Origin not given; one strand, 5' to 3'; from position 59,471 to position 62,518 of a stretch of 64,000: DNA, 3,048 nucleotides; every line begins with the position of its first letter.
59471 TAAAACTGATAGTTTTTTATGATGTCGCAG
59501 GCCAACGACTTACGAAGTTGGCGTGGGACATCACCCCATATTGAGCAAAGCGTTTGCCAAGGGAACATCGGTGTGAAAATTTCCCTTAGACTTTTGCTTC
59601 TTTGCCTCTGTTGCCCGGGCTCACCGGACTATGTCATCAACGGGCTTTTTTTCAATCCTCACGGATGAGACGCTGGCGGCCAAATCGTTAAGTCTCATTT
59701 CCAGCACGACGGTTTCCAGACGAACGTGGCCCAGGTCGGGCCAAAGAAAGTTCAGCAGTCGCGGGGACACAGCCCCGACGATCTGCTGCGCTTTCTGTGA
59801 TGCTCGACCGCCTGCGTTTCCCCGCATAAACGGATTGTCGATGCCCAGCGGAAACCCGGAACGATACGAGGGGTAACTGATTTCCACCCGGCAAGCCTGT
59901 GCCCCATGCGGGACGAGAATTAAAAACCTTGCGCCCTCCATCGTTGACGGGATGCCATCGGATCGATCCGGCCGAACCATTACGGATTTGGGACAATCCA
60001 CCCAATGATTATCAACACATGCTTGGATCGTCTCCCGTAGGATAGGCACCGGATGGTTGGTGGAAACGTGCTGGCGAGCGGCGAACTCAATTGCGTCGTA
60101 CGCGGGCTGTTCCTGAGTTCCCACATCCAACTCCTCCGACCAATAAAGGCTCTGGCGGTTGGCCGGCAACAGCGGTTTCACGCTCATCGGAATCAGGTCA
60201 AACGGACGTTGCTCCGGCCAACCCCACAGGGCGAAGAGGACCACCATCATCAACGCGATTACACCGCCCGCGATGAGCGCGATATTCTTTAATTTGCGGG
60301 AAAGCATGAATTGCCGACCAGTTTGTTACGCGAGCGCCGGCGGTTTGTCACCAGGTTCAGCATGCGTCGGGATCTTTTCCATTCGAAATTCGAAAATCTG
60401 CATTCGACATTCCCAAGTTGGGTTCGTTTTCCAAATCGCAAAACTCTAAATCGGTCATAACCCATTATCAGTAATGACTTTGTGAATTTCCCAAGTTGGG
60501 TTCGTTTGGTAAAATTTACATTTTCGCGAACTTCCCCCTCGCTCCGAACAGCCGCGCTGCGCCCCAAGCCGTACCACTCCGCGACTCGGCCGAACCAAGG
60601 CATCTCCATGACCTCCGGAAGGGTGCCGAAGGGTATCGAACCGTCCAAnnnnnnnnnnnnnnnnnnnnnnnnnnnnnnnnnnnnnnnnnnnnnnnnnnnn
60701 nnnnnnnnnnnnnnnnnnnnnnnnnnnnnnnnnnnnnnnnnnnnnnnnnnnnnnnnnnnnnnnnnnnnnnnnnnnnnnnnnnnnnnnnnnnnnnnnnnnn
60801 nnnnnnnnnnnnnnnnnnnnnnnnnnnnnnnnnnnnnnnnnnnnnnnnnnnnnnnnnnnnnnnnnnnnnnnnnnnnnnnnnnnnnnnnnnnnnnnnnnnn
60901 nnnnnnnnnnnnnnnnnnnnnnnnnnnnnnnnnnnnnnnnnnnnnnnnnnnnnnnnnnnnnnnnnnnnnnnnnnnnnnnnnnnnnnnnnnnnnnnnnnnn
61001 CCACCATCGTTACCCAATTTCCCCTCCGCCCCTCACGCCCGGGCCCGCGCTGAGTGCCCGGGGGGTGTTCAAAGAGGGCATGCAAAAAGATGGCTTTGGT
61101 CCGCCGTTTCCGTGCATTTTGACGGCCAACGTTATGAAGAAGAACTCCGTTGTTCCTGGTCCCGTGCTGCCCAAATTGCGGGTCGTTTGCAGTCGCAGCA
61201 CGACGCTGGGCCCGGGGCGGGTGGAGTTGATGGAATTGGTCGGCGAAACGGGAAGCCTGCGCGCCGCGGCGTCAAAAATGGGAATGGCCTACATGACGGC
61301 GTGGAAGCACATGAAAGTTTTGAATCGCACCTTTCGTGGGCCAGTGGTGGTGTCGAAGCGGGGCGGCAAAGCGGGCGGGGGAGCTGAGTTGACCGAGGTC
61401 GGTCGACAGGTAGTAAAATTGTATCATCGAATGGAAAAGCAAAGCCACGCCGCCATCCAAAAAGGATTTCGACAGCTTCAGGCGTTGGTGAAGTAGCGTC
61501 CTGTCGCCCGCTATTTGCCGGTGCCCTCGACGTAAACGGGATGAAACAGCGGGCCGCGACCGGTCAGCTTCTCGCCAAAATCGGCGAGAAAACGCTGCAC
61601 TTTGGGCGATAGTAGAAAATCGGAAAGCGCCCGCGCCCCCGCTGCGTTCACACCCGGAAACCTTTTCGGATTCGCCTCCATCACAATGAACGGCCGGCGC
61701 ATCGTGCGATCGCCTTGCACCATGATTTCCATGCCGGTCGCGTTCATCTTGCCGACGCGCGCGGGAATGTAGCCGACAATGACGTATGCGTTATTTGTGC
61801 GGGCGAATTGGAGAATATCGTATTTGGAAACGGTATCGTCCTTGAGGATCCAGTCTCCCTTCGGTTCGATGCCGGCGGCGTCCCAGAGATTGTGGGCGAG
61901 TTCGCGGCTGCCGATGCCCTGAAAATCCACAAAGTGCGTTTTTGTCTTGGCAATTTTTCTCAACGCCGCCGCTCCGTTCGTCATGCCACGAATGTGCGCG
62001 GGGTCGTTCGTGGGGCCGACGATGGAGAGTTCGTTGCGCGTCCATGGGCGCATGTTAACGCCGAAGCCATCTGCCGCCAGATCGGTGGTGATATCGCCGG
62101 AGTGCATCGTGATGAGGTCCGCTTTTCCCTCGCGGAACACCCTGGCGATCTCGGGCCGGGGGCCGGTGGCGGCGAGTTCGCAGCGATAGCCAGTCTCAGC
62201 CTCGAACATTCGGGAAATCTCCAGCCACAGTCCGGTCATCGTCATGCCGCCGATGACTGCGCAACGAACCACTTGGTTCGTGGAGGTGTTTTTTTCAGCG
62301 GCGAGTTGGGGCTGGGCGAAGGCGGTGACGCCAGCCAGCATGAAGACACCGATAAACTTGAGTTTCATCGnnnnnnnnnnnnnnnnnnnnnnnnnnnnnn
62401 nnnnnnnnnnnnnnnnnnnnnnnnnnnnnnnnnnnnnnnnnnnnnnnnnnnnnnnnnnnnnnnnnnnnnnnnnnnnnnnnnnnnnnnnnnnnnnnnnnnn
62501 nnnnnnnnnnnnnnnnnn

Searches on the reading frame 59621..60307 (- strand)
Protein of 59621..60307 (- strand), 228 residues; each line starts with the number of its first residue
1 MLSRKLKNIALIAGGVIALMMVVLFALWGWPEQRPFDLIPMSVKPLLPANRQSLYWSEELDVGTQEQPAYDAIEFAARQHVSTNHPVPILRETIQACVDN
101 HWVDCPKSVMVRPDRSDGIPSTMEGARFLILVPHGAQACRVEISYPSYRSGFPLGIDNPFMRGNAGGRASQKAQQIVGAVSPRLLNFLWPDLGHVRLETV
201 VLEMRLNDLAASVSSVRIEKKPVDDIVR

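Call 12: search_protein_families(library=pfam, proteins=[window:59621-60307:-], max_evalue=0.01)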
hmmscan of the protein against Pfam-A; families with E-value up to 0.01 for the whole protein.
window:59621-60307:- (228 aa): 0 families

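Call 33: find_encoding_contigs(protein=window:59621-60307:-, flank=10000, max_places=10)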
Protein window:59621-60307:- (228 aa): 2 contigs read that carry it; 2 places shown.
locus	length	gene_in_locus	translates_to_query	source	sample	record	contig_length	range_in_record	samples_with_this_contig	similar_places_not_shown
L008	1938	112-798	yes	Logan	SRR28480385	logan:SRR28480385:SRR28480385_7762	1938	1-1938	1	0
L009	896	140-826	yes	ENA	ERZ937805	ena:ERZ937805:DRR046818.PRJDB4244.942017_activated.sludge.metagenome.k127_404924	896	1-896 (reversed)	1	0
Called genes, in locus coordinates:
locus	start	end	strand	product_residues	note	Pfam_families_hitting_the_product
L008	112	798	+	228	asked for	-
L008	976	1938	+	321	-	?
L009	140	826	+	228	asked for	-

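Call 79: find_homologous_proteins(query=window:59621-60307:-, max_evalue=0.001)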
Query window:59621-60307:- (228 aa): 1 proteins with E <= 0.001 among 263 candidates.
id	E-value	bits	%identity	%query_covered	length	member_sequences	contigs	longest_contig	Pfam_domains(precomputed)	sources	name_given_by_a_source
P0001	8.7e-150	515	100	100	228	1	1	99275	-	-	-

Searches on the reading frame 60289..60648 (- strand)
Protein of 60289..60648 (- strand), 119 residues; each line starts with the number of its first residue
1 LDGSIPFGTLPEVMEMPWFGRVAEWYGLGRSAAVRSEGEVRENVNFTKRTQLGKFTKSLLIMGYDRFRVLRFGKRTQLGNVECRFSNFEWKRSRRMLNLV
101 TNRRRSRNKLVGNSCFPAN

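Call 34: find_homologous_proteins(query=window:60289-60648:-, max_evalue=1)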
Query window:60289-60648:-: 1 candidates shared short words with the query, none scored E <= 1.

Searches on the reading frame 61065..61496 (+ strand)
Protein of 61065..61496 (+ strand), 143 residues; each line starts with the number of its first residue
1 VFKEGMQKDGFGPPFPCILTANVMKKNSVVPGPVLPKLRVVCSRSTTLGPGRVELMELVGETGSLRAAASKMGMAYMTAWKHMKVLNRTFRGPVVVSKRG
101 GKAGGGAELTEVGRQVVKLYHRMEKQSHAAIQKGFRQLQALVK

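Call 12: search_protein_families(library=pfam, proteins=[window:61065-61496:+], max_evalue=0.01)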
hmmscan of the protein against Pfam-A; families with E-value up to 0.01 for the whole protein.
window:61065-61496:+ (143 aa): 1 family
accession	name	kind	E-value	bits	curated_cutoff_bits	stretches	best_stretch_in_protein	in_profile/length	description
PF00126.33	HTH_1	-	1.2e-06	28.7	26.6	1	54-114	5-60/60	Bacterial regulatory helix-turn-helix protein, lysR family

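Call 86: find_encoding_contigs(protein=window:61080-61496:+, flank=10000, max_places=10)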
Protein window:61080-61496:+ (138 aa): 1 contig read that carries it; 1 place shown.
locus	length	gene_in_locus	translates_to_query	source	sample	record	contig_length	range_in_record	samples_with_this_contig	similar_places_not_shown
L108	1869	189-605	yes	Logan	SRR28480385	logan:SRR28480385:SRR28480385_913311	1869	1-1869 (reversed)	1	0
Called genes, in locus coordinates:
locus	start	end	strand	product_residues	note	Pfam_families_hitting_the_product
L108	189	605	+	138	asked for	PF00126:HTH_1 (weak)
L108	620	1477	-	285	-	PF13531:SBP_bac_11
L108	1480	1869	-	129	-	?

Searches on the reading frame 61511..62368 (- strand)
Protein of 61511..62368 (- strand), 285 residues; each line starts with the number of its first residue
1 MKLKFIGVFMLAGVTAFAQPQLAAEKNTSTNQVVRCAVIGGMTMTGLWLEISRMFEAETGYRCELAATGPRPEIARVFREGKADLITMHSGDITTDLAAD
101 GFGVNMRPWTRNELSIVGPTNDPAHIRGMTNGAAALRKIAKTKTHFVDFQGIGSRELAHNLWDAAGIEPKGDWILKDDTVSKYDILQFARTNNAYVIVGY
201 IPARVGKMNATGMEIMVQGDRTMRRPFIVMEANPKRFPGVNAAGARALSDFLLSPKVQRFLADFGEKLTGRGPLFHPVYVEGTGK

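Call 12: search_protein_families(library=pfam, proteins=[window:61511-62368:-], max_evalue=0.01)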
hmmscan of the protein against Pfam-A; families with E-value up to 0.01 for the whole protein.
window:61511-62368:- (285 aa): 1 family
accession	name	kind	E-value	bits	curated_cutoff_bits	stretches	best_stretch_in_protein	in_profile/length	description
PF13531.11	SBP_bac_11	-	2.4e-12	47.6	25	1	38-265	3-225/227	Bacterial extracellular solute-binding protein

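Call 35: find_encoding_contigs(protein=window:61511-62368:-, flank=10000, max_places=10)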
Protein window:61511-62368:- (285 aa): 1 contig read that carries it; 1 place shown.
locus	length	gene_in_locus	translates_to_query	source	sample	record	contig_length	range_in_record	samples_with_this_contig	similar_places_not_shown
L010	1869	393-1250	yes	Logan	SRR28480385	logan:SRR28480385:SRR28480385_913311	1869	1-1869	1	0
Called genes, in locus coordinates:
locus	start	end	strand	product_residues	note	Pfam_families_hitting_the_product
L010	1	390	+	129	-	?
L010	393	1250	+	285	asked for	PF13531:SBP_bac_11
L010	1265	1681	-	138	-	PF00126:HTH_1 (weak)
